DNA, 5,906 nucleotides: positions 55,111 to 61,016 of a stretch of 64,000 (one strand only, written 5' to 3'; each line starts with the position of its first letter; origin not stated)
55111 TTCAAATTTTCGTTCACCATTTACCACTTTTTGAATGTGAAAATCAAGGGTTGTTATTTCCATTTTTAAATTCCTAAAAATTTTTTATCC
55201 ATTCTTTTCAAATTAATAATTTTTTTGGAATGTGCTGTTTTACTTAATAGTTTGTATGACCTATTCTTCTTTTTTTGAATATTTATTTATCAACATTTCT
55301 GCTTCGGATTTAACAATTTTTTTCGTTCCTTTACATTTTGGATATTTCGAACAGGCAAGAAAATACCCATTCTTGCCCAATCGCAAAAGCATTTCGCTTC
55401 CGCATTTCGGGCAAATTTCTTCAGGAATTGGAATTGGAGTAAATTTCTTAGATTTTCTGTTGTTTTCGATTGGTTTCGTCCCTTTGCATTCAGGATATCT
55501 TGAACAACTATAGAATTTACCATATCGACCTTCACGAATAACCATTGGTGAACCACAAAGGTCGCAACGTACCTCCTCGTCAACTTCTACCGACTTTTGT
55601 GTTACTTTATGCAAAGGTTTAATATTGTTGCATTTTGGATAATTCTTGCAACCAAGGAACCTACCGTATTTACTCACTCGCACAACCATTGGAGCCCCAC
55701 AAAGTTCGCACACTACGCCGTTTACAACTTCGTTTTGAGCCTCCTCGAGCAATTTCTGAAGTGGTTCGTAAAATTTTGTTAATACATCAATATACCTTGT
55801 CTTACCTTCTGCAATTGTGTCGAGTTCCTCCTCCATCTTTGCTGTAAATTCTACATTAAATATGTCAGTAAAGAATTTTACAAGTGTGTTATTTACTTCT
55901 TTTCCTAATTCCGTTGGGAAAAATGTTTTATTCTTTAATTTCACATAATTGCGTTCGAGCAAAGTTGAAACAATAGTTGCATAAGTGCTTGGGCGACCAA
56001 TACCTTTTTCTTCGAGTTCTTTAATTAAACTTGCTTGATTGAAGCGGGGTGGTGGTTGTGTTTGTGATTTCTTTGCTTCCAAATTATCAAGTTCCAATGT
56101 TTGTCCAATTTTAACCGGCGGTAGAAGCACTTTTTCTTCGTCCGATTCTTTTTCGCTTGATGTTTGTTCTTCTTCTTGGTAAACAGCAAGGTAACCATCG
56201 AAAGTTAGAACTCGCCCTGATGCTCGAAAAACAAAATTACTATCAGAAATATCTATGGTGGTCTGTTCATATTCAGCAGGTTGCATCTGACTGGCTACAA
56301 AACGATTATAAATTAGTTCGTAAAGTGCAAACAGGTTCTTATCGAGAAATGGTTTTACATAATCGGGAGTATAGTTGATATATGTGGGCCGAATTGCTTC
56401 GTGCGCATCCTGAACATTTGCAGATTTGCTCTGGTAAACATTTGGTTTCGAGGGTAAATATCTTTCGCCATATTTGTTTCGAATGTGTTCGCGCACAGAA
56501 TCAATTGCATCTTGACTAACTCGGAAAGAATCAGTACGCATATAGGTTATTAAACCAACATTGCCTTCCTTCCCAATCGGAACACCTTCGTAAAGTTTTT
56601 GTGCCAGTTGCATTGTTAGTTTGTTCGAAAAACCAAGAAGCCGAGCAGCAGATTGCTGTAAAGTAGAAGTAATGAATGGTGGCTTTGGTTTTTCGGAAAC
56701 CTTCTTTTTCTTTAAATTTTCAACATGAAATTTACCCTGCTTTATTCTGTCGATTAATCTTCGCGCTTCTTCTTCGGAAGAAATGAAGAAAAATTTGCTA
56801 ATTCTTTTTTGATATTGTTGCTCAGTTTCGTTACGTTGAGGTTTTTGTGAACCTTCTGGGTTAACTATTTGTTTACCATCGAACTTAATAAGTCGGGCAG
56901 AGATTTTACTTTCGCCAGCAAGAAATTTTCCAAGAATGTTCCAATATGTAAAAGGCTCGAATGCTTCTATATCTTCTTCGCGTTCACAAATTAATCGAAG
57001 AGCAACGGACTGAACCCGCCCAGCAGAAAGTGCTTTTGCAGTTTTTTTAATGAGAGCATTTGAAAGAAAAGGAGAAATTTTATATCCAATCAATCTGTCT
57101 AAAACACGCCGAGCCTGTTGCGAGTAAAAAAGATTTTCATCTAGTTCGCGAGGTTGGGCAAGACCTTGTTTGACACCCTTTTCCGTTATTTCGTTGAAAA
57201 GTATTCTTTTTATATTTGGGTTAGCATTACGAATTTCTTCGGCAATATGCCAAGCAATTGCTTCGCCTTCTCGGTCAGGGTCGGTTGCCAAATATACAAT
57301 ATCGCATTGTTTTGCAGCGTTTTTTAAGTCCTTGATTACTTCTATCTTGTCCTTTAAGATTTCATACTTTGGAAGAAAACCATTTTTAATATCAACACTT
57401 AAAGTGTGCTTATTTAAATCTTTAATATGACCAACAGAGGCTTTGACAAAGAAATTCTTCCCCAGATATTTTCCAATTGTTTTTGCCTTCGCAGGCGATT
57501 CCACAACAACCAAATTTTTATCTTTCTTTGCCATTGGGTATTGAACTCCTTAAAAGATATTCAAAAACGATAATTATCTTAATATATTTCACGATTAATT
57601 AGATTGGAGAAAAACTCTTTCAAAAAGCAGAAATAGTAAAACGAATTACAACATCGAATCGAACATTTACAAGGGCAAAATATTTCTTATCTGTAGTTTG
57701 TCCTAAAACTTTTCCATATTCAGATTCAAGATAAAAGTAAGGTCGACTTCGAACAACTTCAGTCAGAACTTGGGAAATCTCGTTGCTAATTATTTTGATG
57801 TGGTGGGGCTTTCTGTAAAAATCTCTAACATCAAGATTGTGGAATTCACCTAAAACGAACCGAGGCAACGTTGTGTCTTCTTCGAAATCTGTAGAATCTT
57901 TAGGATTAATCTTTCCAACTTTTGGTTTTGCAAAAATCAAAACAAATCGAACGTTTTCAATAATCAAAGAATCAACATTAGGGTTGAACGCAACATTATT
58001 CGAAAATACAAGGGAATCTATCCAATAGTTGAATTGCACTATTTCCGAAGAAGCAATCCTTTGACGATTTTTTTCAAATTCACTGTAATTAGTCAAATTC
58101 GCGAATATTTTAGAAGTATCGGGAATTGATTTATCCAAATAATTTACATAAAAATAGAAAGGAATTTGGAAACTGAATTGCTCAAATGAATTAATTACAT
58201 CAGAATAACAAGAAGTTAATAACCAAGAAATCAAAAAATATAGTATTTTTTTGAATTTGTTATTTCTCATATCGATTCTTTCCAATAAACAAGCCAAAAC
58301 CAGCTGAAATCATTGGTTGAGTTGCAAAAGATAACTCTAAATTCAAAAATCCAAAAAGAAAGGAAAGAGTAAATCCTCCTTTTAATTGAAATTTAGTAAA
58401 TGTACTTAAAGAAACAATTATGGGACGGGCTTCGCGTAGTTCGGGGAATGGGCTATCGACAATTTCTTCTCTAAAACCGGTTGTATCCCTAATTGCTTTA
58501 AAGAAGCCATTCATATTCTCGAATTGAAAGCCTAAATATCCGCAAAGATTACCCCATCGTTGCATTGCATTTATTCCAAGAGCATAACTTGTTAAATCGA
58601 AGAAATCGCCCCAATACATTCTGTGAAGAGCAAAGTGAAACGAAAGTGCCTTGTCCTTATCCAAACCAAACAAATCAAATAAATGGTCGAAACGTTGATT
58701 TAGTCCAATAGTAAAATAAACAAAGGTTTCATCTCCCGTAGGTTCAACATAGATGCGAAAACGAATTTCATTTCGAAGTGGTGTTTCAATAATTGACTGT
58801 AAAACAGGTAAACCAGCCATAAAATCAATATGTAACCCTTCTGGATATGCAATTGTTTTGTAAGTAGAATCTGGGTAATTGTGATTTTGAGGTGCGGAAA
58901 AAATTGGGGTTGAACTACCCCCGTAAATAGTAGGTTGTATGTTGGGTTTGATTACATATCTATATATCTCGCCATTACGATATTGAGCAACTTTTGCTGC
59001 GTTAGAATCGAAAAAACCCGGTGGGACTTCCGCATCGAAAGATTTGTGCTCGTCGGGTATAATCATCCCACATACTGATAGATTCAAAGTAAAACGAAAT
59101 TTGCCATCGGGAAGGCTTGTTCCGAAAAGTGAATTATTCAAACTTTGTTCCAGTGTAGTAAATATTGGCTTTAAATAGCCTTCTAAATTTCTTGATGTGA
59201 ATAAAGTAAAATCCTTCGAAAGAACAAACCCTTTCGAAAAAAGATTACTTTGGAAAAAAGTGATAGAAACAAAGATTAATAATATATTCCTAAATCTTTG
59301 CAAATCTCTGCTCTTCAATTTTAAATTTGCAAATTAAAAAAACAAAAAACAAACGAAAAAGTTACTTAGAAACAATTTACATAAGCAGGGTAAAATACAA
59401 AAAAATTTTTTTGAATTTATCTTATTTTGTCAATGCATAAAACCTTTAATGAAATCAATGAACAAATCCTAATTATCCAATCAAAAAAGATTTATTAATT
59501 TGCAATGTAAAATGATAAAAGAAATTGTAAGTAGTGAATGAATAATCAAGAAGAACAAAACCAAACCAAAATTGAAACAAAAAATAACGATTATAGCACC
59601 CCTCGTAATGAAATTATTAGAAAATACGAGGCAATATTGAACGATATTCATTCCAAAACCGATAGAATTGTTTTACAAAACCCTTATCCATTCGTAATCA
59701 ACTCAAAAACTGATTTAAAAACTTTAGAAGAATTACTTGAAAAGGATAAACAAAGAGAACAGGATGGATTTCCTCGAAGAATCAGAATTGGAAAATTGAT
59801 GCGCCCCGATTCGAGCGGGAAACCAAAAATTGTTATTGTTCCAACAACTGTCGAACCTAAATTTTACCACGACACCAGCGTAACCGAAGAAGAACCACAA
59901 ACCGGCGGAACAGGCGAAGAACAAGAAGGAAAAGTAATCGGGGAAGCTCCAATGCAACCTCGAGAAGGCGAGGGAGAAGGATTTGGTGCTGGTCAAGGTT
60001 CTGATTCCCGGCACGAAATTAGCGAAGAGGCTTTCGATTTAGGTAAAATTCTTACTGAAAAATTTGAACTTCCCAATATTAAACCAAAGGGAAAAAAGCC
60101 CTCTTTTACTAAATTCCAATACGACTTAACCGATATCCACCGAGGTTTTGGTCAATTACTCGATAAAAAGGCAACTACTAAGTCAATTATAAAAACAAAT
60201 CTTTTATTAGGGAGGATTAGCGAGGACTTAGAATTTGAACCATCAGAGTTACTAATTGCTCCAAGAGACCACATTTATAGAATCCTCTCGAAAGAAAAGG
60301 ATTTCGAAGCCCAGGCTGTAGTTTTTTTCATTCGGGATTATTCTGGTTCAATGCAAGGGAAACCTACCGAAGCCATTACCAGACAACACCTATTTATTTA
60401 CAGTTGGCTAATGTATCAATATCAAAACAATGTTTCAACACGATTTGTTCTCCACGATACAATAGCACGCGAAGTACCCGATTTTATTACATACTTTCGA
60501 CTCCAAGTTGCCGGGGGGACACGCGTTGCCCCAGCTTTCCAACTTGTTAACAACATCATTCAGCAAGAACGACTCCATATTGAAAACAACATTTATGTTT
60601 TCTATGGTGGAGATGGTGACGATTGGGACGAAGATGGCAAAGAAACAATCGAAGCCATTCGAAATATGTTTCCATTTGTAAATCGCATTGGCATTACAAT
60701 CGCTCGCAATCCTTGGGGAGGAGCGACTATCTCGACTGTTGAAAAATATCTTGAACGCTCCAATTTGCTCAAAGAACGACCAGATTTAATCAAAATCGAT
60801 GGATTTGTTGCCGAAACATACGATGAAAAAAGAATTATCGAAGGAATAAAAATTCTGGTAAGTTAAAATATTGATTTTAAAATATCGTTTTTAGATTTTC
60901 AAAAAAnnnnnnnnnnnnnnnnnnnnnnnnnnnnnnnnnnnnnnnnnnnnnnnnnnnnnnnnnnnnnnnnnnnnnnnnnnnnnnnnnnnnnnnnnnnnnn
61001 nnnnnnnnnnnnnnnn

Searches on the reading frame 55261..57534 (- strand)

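Call 47: search_protein_families(library=pfam, proteins=[window:55261-57534:-], max_evalue=0.00001)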
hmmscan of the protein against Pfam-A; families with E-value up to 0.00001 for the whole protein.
window:55261-57534:- (757 aa): 4 families
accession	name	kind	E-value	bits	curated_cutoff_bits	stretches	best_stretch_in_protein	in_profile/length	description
PF01131.25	Topoisom_bac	-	5e-125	418.2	35.1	1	131-585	2-410/411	DNA topoisomerase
PF01396.24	Zn_ribbon_Top1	-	1.9e-42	143.2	32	3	655-692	2-39/39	Topoisomerase DNA binding C4 zinc finger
PF01751.28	Toprim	-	1.5e-22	80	23.1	1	8-116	2-96/96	Toprim domain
PF13408.12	Zn_ribbon_recom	-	4.9e-07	30.5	25.3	0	607-637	6-37/58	Recombinase zinc beta ribbon domain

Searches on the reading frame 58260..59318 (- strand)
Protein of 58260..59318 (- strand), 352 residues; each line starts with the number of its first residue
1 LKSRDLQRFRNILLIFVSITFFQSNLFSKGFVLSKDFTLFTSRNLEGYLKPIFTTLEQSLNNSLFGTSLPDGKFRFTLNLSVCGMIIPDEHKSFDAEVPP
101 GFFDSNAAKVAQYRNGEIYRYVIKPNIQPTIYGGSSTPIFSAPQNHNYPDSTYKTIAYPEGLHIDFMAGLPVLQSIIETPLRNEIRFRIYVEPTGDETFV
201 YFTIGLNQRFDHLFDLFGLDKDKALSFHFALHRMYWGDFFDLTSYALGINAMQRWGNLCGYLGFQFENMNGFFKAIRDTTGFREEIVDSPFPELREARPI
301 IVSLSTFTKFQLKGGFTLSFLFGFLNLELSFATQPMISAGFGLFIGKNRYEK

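Call 59: search_protein_families(library=pfam, proteins=[window:58260-59318:-], max_evalue=0.001)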
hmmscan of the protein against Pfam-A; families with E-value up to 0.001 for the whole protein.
window:58260-59318:- (352 aa): 1 family
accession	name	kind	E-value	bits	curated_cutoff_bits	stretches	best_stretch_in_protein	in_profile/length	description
PF20230.4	DUF6588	-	5e-14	52.6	27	1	22-343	16-317/319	Family of unknown function (DUF6588)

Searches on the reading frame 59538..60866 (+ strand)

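Call 59: search_protein_families(library=pfam, proteins=[window:59538-60866:+], max_evalue=0.001)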
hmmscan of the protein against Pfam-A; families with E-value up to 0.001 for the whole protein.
window:59538-60866:+ (442 aa): 1 family
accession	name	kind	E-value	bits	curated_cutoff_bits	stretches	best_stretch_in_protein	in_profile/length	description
PF04285.18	DUF444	-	1.7e-34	120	27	2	241-383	226-367/418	Protein of unknown function (DUF444)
